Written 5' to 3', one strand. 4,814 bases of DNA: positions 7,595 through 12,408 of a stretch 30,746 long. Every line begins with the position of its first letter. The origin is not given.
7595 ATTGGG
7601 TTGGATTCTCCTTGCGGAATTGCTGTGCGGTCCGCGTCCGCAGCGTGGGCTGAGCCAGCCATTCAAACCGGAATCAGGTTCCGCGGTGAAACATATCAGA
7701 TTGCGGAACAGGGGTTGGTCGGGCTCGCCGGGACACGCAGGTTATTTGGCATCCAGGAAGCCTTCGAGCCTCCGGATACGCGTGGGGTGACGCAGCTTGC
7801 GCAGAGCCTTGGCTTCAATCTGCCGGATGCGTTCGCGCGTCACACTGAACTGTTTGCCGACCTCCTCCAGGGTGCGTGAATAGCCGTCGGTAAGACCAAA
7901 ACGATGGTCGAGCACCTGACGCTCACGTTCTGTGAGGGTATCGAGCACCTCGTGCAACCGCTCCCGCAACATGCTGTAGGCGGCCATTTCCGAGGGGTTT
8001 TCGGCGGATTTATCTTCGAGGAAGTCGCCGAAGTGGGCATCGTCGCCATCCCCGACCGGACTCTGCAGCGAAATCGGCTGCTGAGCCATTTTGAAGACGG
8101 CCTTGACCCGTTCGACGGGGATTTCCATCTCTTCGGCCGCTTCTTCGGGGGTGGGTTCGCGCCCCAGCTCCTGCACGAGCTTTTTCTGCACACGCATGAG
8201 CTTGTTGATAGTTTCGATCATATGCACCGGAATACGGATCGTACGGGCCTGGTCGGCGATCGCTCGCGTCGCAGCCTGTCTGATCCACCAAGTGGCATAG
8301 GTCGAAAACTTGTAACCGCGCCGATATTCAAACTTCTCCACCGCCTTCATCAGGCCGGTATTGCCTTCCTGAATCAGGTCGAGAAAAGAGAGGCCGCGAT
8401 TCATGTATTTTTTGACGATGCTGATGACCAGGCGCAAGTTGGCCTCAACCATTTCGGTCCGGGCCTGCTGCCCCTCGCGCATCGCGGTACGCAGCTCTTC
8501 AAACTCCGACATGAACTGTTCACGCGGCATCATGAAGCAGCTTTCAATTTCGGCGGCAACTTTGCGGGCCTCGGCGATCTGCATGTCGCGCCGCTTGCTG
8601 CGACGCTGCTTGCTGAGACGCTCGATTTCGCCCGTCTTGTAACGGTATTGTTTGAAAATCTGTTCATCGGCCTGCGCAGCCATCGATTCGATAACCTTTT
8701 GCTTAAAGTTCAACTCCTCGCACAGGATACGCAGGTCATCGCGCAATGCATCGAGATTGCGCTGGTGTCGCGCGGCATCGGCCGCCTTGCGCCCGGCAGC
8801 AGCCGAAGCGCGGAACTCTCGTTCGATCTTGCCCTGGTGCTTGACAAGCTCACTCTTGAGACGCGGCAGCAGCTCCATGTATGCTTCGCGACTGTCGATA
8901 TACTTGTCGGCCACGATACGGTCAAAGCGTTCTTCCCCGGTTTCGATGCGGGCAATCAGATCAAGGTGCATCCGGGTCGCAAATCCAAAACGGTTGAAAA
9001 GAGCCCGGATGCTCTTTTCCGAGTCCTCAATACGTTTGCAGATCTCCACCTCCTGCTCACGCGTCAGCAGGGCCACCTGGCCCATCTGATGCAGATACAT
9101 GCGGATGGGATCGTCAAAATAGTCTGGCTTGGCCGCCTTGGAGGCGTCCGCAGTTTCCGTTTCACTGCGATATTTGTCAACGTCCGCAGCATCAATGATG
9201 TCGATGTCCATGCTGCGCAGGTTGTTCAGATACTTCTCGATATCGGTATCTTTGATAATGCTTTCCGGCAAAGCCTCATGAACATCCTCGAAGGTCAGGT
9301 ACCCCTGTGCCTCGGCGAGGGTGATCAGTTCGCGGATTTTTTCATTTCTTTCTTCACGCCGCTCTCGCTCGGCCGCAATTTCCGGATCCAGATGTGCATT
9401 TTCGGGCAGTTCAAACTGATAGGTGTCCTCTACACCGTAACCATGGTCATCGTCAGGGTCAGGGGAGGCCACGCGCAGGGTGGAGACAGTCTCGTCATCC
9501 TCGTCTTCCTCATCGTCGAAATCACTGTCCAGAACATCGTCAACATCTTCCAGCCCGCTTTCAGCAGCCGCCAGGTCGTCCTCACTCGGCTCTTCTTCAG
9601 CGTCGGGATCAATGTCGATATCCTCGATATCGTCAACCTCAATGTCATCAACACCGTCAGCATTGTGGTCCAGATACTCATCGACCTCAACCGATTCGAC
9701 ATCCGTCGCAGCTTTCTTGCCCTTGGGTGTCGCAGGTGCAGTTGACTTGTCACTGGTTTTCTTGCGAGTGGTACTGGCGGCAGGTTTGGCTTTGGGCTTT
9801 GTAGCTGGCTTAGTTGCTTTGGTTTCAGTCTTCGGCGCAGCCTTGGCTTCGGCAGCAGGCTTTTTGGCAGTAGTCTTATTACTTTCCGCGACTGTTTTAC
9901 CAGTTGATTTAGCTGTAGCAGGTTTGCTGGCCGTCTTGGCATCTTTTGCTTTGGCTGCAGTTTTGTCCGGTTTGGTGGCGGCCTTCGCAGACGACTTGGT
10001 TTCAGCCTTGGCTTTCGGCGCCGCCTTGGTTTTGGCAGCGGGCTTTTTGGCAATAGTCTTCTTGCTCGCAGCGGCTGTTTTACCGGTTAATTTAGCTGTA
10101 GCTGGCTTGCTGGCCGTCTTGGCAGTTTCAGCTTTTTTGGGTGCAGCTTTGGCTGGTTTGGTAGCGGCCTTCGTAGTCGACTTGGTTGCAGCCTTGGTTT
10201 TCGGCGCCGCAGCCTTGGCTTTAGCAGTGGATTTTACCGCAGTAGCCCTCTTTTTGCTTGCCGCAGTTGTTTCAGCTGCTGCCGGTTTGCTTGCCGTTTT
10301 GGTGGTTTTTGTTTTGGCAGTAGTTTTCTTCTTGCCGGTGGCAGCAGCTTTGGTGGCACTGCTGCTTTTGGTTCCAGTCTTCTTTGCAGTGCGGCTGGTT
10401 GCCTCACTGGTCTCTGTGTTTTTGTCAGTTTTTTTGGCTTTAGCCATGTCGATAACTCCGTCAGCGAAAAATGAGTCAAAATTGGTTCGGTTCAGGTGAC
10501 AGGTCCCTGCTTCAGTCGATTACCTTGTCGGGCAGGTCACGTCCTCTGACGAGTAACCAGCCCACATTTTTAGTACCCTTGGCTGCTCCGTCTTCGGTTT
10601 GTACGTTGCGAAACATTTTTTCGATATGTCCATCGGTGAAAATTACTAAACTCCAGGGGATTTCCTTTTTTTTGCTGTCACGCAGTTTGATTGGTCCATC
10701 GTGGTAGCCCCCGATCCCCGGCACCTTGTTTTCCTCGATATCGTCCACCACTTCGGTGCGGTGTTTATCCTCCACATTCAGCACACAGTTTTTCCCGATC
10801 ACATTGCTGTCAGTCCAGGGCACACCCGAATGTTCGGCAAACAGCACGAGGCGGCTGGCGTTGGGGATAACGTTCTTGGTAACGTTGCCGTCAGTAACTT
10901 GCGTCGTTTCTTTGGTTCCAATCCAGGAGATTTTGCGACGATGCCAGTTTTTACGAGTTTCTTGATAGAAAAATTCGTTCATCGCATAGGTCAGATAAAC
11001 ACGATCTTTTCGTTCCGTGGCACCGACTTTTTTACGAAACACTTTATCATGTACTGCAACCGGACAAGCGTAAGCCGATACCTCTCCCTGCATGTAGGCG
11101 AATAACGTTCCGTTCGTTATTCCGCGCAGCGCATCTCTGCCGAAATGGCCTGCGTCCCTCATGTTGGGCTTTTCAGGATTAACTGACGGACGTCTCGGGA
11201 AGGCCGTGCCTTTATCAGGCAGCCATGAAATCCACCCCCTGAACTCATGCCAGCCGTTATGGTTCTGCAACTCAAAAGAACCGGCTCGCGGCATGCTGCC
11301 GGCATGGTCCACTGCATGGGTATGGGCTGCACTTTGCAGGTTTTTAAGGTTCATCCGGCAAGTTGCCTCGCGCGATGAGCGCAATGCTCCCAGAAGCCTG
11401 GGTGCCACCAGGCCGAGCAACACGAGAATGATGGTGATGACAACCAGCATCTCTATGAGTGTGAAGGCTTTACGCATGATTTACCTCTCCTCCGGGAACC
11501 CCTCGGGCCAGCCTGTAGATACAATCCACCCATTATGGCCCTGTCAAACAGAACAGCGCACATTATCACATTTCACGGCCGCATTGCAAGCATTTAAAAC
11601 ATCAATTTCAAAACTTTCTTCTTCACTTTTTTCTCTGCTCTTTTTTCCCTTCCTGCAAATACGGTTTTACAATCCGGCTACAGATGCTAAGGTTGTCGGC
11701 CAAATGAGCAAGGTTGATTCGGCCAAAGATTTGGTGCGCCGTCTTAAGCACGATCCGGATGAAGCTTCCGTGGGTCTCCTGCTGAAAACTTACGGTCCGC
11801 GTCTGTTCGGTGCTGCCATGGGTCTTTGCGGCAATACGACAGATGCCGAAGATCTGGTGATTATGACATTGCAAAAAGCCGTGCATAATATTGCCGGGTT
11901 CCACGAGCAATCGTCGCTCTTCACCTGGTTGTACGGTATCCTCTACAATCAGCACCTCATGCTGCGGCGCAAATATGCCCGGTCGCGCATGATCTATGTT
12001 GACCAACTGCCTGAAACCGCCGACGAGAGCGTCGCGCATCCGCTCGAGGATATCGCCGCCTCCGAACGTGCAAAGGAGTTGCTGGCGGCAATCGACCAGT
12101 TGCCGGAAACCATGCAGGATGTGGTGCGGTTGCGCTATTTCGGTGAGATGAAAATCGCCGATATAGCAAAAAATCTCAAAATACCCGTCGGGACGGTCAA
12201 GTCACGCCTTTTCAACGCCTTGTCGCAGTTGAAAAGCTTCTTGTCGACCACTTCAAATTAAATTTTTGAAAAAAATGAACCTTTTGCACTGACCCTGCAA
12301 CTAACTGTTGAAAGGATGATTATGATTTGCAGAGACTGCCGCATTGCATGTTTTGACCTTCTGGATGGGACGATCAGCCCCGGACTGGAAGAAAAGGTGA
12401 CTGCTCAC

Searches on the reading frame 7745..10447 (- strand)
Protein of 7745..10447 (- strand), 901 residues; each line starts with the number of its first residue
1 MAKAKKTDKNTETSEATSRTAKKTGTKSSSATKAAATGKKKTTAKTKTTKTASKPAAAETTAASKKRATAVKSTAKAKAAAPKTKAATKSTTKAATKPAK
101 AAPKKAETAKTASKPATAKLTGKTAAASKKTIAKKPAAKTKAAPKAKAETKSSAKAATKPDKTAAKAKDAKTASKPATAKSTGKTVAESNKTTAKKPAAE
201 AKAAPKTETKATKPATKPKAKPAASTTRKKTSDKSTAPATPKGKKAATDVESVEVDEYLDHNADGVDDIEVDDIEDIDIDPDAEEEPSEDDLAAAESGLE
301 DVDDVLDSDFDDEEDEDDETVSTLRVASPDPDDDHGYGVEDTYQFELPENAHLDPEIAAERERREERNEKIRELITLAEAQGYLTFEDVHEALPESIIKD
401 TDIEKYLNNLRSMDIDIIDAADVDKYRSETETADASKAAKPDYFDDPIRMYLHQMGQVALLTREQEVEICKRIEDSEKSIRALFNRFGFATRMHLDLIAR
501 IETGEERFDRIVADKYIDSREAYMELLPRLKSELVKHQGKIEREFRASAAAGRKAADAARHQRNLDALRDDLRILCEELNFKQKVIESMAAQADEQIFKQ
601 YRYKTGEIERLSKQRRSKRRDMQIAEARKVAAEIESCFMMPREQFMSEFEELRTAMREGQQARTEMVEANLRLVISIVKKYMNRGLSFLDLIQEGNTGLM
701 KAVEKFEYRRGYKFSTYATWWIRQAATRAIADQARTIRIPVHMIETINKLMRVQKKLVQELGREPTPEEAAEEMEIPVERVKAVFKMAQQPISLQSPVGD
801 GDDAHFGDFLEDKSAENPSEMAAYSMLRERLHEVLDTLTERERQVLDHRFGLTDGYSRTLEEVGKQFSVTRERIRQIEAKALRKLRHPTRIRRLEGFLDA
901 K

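Call 14: search_protein_families(library=pfam, proteins=[window:7745-10447:-], max_evalue=0.01)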
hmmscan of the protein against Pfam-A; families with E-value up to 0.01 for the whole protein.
window:7745-10447:- (901 aa): 5 families
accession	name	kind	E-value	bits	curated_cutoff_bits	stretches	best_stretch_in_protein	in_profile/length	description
PF04539.22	Sigma70_r3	-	8.9e-27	93.5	25.3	1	745-821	1-77/78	Sigma-70 region 3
PF04542.20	Sigma70_r2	-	3e-22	78.6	24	1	666-736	1-71/71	Sigma-70 region 2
PF04545.22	Sigma70_r4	-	1.4e-20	72.9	24.1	1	834-887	1-50/50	Sigma-70, region 4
PF03979.19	Sigma70_r1_1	-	2e-13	50.5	22.5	1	366-435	2-72/81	Sigma-70 factor, region 1.1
PF00140.25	Sigma70_r1_2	-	9.9e-11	41.9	22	1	446-475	1-30/34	Sigma-70 factor, region 1.2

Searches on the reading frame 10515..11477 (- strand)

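Call 14: search_protein_families(library=pfam, proteins=[window:10515-11477:-], max_evalue=0.01)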
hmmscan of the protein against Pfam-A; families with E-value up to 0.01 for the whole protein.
window:10515-11477:- (321 aa): 1 family
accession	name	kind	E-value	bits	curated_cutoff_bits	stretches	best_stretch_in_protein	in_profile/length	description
PF07963.17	N_methyl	-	1.4e-05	24.9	21.2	1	2-24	4-26/27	Prokaryotic N-terminal methylation motif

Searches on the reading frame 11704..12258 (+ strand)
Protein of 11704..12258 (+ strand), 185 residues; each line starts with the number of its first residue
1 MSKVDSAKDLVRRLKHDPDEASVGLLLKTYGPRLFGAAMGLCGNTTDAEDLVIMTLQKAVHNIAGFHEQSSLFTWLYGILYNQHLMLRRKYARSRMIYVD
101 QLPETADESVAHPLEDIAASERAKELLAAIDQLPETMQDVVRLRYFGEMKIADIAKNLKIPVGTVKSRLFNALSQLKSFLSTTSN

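Call 3: search_protein_families(library=pfam, proteins=[window:11704-12258:+], max_evalue=0.1)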
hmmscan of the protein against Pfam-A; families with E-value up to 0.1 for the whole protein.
window:11704-12258:+ (185 aa): 6 families
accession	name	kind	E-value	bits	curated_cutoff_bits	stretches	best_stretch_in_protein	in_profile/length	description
PF08281.18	Sigma70_r4_2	-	9.5e-15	54.4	25.7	1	125-176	3-54/54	Sigma-70, region 4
PF04545.22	Sigma70_r4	-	2.1e-12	46.8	24.1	1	129-177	1-49/50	Sigma-70, region 4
PF04542.20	Sigma70_r2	-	1.6e-08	34.6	24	1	26-93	1-70/71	Sigma-70 region 2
PF22029.2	PhyR_sigma2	-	9.1e-06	26.1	27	1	40-80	14-54/55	Sigma2 domain of PhyR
PF07638.17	Sigma70_ECF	-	0.048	14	21.1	1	122-169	125-172/185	ECF sigma factor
PF02796.21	HTH_7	-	0.082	13.5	23.8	0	135-166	9-39/45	Helix-turn-helix domain of resolvase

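Call 4: search_protein_families(library=ncbifam, proteins=[window:11704-12258:+], max_evalue=0.1)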
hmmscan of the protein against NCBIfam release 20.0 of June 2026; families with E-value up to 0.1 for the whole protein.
window:11704-12258:+ (185 aa): 87 families (the best 25 are shown)
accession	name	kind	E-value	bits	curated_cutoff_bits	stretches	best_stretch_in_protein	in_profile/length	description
TIGR02937.1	sigma70-ECF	superfamily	4.7e-25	88.1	42.9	1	26-179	6-164/165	sigma-70 family RNA polymerase sigma factor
NF008888.0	PRK11922.1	equivalog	5.5e-24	85.1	204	1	6-181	16-197/231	RNA polymerase sigma factor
NF009172.0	PRK12519.1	subfamily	1.8e-23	83.1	222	1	6-182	15-191/194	RNA polymerase sigma factor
TIGR02983.1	SigE-fam_strep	subfamily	1.7e-22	80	141.55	1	27-181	12-159/162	SigE family RNA polymerase sigma factor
TIGR02985.1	Sig70_bacteroi1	subfamily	1.5e-21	77.3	126.4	1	26-180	6-162/162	RNA polymerase sigma-70 factor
NF007216.0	PRK09638.1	equivalog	5.9e-21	75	194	1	7-179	5-173/180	RNA polymerase sigma factor SigY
NF009166.1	PRK12513.1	equivalog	9.5e-21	74.4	206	1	9-183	11-189/193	RNA polymerase sigma factor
NF053879.1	RNAPolSigSigVBac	equivalog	1.1e-20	73.9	190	1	38-181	21-156/160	RNA polymerase sigma factor SigV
NF009171.0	PRK12518.1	equivalog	2.7e-20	73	208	1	5-182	12-186/191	RNA polymerase sigma factor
NF009195.0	PRK12543.1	subfamily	2.7e-20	72.7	197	1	6-178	6-176/192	RNA polymerase sigma factor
NF007227.0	PRK09645.1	subfamily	4.3e-20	72.3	202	1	15-182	7-172/177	sigma-70 family RNA polymerase sigma factor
NF009190.0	PRK12538.1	equivalog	1.4e-19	70.7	303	1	4-182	47-221/233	RNA polymerase sigma factor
TIGR02950.1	SigM_subfam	subfamily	1.7e-19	70.2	147.95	1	27-179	6-157/159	RNA polymerase sigma factor, SigM family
TIGR02954.1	Sig70_famx3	hypoth_equivalog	4.2e-19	68.9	188.5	1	10-181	6-168/170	RNA polymerase sigma-70 factor, TIGR02954 family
NF009178.0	PRK12526.1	equivalog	5.8e-19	68.5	301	1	13-180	35-206/211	RNA polymerase sigma factor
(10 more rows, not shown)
